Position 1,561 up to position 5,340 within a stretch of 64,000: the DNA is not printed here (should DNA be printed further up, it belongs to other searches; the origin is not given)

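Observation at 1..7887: Giant secreted protein built from a recurring C-x5-G-C-x2-aromatic motif, four jelly-roll-like modules and a PKD-like end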

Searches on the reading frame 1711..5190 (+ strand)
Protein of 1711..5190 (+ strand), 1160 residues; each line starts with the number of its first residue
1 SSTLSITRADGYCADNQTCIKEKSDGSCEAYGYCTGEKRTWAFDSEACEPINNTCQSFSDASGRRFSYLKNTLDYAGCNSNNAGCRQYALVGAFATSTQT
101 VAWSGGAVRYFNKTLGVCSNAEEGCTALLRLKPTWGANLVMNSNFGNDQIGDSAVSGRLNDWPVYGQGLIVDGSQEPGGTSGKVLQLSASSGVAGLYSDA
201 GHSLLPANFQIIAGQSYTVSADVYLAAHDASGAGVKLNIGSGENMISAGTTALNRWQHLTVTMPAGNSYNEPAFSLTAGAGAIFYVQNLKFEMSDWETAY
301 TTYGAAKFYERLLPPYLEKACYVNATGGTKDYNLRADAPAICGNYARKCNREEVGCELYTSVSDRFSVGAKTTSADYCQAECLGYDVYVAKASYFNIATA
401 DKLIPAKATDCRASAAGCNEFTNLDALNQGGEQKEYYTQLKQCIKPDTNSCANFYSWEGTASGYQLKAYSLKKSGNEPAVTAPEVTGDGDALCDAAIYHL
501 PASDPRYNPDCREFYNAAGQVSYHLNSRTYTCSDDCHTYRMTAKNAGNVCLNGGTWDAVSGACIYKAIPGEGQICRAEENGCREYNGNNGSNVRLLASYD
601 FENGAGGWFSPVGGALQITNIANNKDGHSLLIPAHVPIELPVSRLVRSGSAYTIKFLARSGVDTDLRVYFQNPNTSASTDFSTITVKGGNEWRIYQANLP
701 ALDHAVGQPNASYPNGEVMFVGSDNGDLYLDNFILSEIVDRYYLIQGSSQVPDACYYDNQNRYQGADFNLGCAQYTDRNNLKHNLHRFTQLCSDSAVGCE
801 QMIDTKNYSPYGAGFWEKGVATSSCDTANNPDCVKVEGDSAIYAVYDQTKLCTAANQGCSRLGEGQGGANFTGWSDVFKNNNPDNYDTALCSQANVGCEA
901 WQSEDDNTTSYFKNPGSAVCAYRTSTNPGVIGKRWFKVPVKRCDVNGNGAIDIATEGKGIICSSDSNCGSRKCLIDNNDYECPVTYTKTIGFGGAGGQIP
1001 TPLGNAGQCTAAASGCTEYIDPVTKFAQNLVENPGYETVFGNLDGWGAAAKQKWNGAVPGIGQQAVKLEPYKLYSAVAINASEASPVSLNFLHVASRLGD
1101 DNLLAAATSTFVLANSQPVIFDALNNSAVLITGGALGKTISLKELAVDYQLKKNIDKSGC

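Call 39: predict_structure(alignment_id=A2)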
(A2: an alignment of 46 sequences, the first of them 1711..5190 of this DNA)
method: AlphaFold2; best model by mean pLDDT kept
length: 1160 residues; sequences in the alignment: 46
mean_pLDDT: 58.4   pTM: 0.38
mean pLDDT of the five models: 58.4, 57.2, 57.2, 56.4, 54.0
residues with pLDDT >= 90: 82; 70-90: 348; 50-70: 207; < 50: 523
segments of 3 or more residues with pLDDT < 50: 1-78, 80-86, 88-108, 110-137, 295-314, 342-346, 351-446, 462-464, 477-479, 533-546, 549-555, 558-592, 740-812, 819-821, 838-918, 992-997, 1006-1026, 1147-1160
pLDDT, mean of each block of 10 residues (from residue 1): 30 40 43 34 38 34 35 42 45 38 45 38 30 44 74 84 89 85 88 85 61 67 85 80 80 89 66 86 88 48 32 54 62 67 50 42 34 37 32 29 31 29 28 28 44 65 56 62 65 70 60 68 70 40 43 47 38 36 28 67 81 74 73 88 86 81 87 91 77 73 89 88 86 73 30 41 39 40 43 37 45 54 58 52 41 38 39 36 35 31 38 43 64 65 81 74 74 77 61 49 46 33 53 84 83 87 89 83 84 80 73 82 86 88 62 31
secondary structure, 60 per line:
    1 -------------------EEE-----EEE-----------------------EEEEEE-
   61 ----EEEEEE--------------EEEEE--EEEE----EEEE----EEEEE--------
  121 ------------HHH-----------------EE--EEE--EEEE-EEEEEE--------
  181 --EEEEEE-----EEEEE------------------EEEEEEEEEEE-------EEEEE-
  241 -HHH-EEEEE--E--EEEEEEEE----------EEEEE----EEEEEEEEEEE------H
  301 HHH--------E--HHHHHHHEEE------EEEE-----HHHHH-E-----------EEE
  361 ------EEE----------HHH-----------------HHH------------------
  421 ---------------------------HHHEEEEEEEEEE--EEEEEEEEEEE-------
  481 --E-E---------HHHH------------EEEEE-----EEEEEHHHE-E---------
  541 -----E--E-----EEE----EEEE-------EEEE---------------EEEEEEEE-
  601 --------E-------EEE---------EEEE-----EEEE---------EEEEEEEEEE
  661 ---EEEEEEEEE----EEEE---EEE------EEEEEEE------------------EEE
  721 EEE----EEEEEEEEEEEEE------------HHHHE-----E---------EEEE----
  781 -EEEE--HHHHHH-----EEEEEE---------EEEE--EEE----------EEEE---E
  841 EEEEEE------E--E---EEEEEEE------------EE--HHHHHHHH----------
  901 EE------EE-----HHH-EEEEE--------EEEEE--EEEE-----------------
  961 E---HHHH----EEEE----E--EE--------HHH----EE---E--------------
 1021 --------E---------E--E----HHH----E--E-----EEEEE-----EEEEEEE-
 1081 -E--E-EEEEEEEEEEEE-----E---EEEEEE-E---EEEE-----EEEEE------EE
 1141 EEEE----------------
elements in order (helices of 4 or more, strands of 3 or more residues): E20-22 E28-30 E54-59 E65-70 E85-89 E92-95 E100-103 E108-112 E157-159 E162-165 E167-172 E183-188 E194-198 E217-227 E235-239 E246-250 E256-263 E274-278 E283-293 H300-303 H315-321 E322-324 E331-334 H340-344 E358-360 E367-369 E451-460 E463-473 H495-498 E511-515 E521-525 E555-557 E562-565 E573-576 E592-599 E617-619 E629-632 E638-641 E651-660 E664-672 E677-680 E684-686 E693-699 E718-723 E728-740 H753-756 E773-776 E782-785 H788-793 E799-804 E814-817 E820-822 E833-836 E840-846 E860-866 H883-890 E920-924 E933-937 E940-943 H965-968 E973-976 E1063-1067 E1073-1079 E1087-1098 E1108-1113 E1119-1122 E1128-1132 E1139-1144

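Call 45: fold_search(model_id=the predicted structure, library=pdb)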
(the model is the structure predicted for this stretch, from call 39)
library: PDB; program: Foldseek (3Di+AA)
matches with E <= 10: 1766; with E <= 0.001: 241
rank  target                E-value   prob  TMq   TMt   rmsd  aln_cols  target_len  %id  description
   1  9vql_B                5.6e-09  1.00  0.08  0.11  30.1       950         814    9  Cryo-EM structure of the dimeric Elapor1 mutant (released 2025-07-23)
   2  9vqm_C                5.6e-09  1.00  0.08  0.11  31.4       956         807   10  Cryo-EM structure of Elapor1WT in tetrameric form (released 2025-07-23)
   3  9vqm_D                6.9e-09  1.00  0.09  0.12  29.7       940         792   10  Cryo-EM structure of Elapor1WT in tetrameric form (released 2025-07-23)
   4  4w8j                  8.5e-09  1.00  0.10  0.11  22.9       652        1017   10  Structure of the full-length insecticidal protein Cry1Ac reveals intriguing details of toxin packaging into in vivo form (released 2014-09-17)
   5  9vqm_A                2.2e-08  0.99  0.08  0.10  30.1       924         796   10  Cryo-EM structure of Elapor1WT in tetrameric form (released 2025-07-23)
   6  8w7n                  1.1e-07  1.00  0.10  0.12  22.8       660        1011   10  Crystal structure of the in-cell Cry1Aa purified from Bacillus thuringiensis (released 2024-03-06)
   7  9vqm_B                1.7e-07  0.97  0.08  0.11  30.8       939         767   10  Cryo-EM structure of Elapor1WT in tetrameric form (released 2025-07-23)
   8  6qep                  2.5e-07  1.00  0.10  0.09  23.8       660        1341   10  EngBF DARPin Fusion 4b H14 (released 2019-11-06)
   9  6qfo                  2.5e-07  1.00  0.10  0.08  22.1       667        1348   10  EngBF DARPin Fusion 9b 3G124 (released 2019-11-06)
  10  9qxq                  3.0e-07  1.00  0.10  0.11  22.8       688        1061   10  native structure of full-length pesticidal protein Cry1Ca18 at pH9, from crystals formed in vivo (released 2026-02-11)
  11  4xup_A                4.1e-07  1.00  0.12  0.35  15.3       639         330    9  Structure of the N-terminal CBM22-1-CBM22-2 tandem domain from Paenibacillus barcinonensis Xyn10C (released 2015-06-03)
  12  4xup_C                4.6e-07  1.00  0.11  0.70   3.6       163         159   15  Structure of the N-terminal CBM22-1-CBM22-2 tandem domain from Paenibacillus barcinonensis Xyn10C (released 2015-06-03)
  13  9h99                  4.8e-07  1.00  0.10  0.11  20.5       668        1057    9  Native structure of the full-length pesticidal protein Cry1Ca18 at pH7, from crystals formed in vivo (released 2025-11-12)
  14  4xup_E                5.6e-07  1.00  0.11  0.68   3.8       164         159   16  Structure of the N-terminal CBM22-1-CBM22-2 tandem domain from Paenibacillus barcinonensis Xyn10C (released 2015-06-03)
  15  6sh9_B                5.6e-07  1.00  0.10  0.09  22.3       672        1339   10  EngBF DARPin Fusion 4b D12 (released 2019-11-06)
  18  4xup_D                7.2e-07  1.00  0.11  0.35  15.2       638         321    8  Structure of the N-terminal CBM22-1-CBM22-2 tandem domain from Paenibacillus barcinonensis Xyn10C (released 2015-06-03)
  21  4xuo_A                8.0e-07  1.00  0.11  0.71   3.6       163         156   15  Structure of the CBM22-1 xylan-binding domain from Paenibacillus barcinonensis Xyn10C (released 2015-06-03)
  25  4xup_F                1.2e-06  1.00  0.11  0.36  19.0       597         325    8  Structure of the N-terminal CBM22-1-CBM22-2 tandem domain from Paenibacillus barcinonensis Xyn10C (released 2015-06-03)
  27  4xup_B                2.9e-06  1.00  0.10  0.34  17.3       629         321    9  Structure of the N-terminal CBM22-1-CBM22-2 tandem domain from Paenibacillus barcinonensis Xyn10C (released 2015-06-03)
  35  5a55                  7.6e-06  1.00  0.10  0.11  24.6       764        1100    7  The native structure of GH101 from Streptococcus pneumoniae TIGR4 (released 2015-09-02)
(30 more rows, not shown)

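Call 61: search_protein_families(library=phrogs, proteins=[window:1711-5190:+], max_evalue=0.01)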
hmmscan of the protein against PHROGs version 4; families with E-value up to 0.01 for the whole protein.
window:1711-5190:+ (1160 aa): 0 families

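Call 102: fold_search(model_id=the predicted structure, library=viral)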
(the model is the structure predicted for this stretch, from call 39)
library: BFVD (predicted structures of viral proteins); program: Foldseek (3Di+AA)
matches with E <= 10: 1157; with E <= 0.001: 380
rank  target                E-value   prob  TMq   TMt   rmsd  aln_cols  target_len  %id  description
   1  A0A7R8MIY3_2          1.8e-16  1.00  0.09  0.10  43.7      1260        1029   11  (no name in the UniProt tables at hand)
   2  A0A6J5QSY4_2          1.7e-15  1.00  0.10  0.09  42.4      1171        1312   10  Carbohydrate-binding, CenC-like [uncultured Caudovirales phage]
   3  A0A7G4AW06            3.5e-14  1.00  0.12  0.12  39.6       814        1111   13  Minor tail protein [Streptomyces phage Coruscant]
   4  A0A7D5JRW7            2.2e-13  1.00  0.12  0.09  41.6      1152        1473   13  (no name in the UniProt tables at hand)
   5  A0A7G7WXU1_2          5.0e-13  1.00  0.12  0.13  55.0       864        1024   13  (no name in the UniProt tables at hand)
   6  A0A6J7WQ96            6.2e-13  1.00  0.11  0.16  28.6       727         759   12  CBM-cenC domain-containing protein [uncultured Caudovirales phage]
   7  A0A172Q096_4          1.4e-12  1.00  0.11  0.09  49.8      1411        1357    9  F5/8 type C domain-containing protein [Acinetobacter phage vB_AbaM_ME3]
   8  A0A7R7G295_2          1.6e-12  1.00  0.11  0.13  33.0       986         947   10  (no name in the UniProt tables at hand)
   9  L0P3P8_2              2.1e-12  1.00  0.11  0.15  36.0       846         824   11  Putative host specificity protein [Streptococcus phage TP-J34]
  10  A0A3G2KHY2            2.3e-12  1.00  0.13  0.13  49.8      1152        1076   10  Uncharacterized protein [Arthrobacter phage Maureen]
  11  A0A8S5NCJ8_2          2.7e-12  1.00  0.11  0.13  33.7      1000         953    9  Tail protein [Myoviridae sp. ct0Tg8]
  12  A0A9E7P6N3            3.5e-12  1.00  0.10  0.11  31.9      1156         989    9  (no name in the UniProt tables at hand)
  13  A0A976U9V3            5.3e-12  1.00  0.11  0.10  36.9      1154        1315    9  (no name in the UniProt tables at hand)
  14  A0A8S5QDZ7            8.4e-12  1.00  0.11  0.09  33.3       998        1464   10  Nucleoid-associated protein [Siphoviridae sp. ctEIp38]
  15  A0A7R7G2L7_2          1.3e-11  1.00  0.10  0.10  36.7       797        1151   11  (no name in the UniProt tables at hand)
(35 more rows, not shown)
